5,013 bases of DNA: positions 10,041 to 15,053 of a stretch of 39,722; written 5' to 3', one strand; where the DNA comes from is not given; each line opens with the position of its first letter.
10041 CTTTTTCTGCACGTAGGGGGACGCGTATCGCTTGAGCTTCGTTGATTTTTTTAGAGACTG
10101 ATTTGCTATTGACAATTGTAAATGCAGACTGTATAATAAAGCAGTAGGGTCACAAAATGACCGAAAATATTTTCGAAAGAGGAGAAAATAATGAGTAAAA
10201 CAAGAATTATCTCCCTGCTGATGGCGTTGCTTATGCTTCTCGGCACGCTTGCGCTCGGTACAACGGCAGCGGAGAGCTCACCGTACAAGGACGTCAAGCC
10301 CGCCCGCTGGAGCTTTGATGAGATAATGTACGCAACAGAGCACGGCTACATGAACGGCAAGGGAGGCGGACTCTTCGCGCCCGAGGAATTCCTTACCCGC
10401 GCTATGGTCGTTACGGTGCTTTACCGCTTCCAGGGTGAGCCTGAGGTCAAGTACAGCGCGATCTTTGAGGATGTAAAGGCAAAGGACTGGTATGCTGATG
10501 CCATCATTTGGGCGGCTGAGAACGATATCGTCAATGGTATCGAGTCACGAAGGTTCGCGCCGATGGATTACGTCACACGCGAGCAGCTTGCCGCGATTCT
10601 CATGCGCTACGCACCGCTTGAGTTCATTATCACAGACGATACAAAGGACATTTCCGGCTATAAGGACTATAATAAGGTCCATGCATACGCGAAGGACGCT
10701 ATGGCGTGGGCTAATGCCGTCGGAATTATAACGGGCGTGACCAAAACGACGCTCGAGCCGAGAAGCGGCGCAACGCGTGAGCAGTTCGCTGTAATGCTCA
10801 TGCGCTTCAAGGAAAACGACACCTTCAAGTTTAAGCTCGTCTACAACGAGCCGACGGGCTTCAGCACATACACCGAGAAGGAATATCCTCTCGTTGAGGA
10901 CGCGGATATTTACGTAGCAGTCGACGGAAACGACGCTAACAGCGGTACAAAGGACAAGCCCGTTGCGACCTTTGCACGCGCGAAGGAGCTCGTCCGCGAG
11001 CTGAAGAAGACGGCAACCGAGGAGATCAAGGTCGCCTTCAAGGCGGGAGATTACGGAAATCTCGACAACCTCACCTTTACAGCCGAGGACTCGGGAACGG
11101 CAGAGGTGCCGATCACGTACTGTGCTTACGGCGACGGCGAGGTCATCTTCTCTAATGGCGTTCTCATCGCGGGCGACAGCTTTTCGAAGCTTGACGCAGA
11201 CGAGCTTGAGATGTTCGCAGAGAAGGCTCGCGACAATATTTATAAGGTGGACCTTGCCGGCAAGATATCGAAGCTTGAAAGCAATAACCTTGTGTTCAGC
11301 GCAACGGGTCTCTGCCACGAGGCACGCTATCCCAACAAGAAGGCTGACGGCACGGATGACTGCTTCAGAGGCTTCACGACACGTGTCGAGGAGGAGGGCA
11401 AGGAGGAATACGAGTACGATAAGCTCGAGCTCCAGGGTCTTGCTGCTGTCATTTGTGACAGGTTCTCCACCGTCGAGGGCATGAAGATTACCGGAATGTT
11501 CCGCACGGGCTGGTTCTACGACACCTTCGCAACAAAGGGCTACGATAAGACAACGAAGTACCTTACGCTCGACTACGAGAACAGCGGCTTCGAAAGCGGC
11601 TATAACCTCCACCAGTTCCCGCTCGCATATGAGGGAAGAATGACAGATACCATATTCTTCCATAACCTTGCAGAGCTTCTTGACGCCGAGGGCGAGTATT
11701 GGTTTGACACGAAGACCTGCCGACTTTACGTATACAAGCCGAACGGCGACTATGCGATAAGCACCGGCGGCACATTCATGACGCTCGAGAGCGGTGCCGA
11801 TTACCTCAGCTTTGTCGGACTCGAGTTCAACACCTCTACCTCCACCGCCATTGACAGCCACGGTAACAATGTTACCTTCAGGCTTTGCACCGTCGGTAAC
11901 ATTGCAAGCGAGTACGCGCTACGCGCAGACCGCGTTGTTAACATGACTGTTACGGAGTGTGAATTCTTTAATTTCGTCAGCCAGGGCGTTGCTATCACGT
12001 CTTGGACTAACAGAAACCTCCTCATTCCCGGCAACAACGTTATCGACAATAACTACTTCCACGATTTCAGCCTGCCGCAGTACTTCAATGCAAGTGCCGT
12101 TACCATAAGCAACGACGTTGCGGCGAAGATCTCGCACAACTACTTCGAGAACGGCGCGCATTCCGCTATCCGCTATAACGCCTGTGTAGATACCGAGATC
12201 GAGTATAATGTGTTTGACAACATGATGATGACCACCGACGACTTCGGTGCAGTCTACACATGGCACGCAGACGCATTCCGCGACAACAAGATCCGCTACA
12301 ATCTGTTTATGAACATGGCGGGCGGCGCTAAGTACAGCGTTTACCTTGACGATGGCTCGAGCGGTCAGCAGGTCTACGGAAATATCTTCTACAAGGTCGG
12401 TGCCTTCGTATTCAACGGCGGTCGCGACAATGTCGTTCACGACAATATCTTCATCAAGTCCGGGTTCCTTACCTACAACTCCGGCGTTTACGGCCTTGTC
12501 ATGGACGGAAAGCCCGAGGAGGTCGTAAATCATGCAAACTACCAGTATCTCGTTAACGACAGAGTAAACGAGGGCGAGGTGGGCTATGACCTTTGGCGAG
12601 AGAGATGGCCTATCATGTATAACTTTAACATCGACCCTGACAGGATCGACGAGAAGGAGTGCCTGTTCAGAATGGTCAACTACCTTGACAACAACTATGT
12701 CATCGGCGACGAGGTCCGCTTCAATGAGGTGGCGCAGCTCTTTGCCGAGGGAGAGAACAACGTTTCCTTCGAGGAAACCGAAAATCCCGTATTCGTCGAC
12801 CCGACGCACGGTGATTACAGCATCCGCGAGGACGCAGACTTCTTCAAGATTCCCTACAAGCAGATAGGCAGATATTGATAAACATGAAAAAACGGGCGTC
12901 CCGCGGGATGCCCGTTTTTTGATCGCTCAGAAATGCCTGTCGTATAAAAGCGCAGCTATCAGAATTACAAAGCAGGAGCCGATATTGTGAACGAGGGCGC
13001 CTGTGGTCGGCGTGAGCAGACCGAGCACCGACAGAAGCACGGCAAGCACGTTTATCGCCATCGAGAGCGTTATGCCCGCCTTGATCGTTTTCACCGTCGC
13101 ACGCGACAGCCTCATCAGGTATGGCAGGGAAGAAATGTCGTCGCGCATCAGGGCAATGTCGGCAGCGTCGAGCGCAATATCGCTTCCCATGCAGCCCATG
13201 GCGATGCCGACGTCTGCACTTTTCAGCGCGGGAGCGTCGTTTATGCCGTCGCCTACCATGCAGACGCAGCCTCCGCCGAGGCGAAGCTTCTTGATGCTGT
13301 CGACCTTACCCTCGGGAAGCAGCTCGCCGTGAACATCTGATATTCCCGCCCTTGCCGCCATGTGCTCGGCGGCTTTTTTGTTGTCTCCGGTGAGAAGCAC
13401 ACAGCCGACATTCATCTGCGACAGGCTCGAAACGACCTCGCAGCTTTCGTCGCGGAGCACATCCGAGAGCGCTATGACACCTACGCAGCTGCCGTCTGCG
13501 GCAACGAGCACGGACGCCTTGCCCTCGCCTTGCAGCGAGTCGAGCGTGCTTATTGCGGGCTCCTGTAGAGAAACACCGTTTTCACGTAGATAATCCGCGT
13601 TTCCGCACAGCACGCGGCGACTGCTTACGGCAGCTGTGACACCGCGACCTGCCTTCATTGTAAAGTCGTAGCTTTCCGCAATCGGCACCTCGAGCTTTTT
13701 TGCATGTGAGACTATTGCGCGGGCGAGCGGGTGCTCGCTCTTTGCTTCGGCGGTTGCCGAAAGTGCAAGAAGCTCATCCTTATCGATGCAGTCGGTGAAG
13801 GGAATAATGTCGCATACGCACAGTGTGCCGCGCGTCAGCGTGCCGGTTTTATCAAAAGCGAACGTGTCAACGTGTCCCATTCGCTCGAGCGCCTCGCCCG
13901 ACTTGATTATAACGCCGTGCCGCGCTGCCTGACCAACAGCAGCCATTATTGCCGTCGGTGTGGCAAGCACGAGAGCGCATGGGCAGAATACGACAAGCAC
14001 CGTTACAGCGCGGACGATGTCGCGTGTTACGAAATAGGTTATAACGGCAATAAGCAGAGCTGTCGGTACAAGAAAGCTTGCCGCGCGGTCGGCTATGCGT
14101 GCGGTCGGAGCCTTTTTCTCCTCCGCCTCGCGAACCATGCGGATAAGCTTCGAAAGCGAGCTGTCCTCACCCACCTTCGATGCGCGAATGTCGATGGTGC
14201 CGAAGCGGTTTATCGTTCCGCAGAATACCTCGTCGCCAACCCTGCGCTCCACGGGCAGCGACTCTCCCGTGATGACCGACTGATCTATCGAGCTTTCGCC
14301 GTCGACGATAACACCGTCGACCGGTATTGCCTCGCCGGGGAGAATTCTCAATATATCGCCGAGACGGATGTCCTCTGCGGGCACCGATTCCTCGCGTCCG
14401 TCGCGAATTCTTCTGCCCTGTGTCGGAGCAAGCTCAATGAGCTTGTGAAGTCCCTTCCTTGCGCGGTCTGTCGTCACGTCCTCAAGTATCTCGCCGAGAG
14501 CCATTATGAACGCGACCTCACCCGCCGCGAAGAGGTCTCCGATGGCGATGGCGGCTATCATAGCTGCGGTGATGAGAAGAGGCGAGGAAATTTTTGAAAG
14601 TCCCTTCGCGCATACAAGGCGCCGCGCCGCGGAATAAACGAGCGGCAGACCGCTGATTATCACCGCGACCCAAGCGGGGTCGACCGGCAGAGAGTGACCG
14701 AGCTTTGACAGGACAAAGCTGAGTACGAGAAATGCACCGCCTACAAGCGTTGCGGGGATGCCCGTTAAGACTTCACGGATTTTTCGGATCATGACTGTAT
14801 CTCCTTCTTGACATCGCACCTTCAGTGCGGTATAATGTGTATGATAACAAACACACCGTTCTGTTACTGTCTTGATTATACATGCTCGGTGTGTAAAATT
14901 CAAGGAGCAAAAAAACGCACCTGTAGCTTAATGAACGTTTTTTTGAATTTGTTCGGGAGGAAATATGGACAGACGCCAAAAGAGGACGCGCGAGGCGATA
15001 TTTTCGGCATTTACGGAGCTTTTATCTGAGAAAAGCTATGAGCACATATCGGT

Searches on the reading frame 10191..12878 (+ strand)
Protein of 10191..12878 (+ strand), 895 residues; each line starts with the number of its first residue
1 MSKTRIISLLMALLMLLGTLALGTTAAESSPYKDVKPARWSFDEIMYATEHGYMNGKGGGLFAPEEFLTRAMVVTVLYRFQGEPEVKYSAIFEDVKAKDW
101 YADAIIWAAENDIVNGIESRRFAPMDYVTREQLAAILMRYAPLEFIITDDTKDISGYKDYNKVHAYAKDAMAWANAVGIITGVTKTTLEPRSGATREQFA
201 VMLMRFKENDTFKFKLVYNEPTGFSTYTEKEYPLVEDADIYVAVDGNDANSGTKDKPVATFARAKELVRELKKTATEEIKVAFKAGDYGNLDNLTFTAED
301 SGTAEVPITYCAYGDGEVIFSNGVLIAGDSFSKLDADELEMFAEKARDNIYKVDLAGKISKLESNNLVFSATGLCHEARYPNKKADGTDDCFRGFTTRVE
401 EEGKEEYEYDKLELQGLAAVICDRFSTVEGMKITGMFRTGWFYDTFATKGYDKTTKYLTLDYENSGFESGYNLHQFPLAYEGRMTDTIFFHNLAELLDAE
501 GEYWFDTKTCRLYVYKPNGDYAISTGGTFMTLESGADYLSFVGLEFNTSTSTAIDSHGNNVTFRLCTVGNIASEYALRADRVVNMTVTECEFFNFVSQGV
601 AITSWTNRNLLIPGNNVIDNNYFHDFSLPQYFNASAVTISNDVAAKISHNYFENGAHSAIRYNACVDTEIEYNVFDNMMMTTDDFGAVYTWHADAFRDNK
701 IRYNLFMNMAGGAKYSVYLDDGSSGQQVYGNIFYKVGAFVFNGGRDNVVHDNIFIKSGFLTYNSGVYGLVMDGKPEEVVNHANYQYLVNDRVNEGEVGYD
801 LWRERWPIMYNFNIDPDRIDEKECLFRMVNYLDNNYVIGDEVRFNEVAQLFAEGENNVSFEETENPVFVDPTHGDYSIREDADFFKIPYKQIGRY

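Call 80: search_protein_families(library=pfam, proteins=[window:10191-12878:+], max_evalue=0.001)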
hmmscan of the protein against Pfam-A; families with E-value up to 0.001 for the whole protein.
window:10191-12878:+ (895 aa): 3 families
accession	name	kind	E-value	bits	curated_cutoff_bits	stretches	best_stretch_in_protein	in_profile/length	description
PF00395.25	SLH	-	3.1e-30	104.3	20.8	3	92-134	2-44/44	S-layer homology domain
PF13229.12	Beta_helix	-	8.9e-08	32.4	25.9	1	614-754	31-158/158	Right handed beta helix region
PF07602.17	DUF1565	-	2.9e-05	24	20.3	0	607-733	104-224/257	Protein of unknown function (DUF1565)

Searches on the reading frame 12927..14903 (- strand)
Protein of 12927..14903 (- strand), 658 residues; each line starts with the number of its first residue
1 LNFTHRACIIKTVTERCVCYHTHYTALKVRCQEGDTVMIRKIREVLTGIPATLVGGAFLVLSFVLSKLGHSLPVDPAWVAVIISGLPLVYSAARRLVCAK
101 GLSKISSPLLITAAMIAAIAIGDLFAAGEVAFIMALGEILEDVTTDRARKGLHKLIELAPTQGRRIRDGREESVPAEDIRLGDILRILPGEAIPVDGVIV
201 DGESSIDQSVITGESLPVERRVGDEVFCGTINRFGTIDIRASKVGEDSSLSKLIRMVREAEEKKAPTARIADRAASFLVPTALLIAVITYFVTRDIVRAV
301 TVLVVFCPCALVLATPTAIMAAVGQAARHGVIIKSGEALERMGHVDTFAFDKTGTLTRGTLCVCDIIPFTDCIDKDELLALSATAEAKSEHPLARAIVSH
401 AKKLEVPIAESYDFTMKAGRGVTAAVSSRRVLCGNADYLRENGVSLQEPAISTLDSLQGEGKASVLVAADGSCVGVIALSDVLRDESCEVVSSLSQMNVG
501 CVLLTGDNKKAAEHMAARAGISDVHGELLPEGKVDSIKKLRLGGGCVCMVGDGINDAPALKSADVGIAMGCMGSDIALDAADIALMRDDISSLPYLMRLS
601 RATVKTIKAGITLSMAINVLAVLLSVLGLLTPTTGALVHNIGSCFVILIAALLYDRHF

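Call 80: search_protein_families(library=pfam, proteins=[window:12927-14903:-], max_evalue=0.001)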
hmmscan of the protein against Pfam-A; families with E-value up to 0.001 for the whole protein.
window:12927-14903:- (658 aa): 2 families
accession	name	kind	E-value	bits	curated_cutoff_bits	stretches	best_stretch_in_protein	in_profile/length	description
PF00122.25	E1-E2_ATPase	-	1.7e-55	187.8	28.1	1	157-329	1-181/181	E1-E2 ATPase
PF00702.32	Hydrolase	-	1.3e-33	117.5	26.4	1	345-564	1-191/191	haloacid dehalogenase-like hydrolase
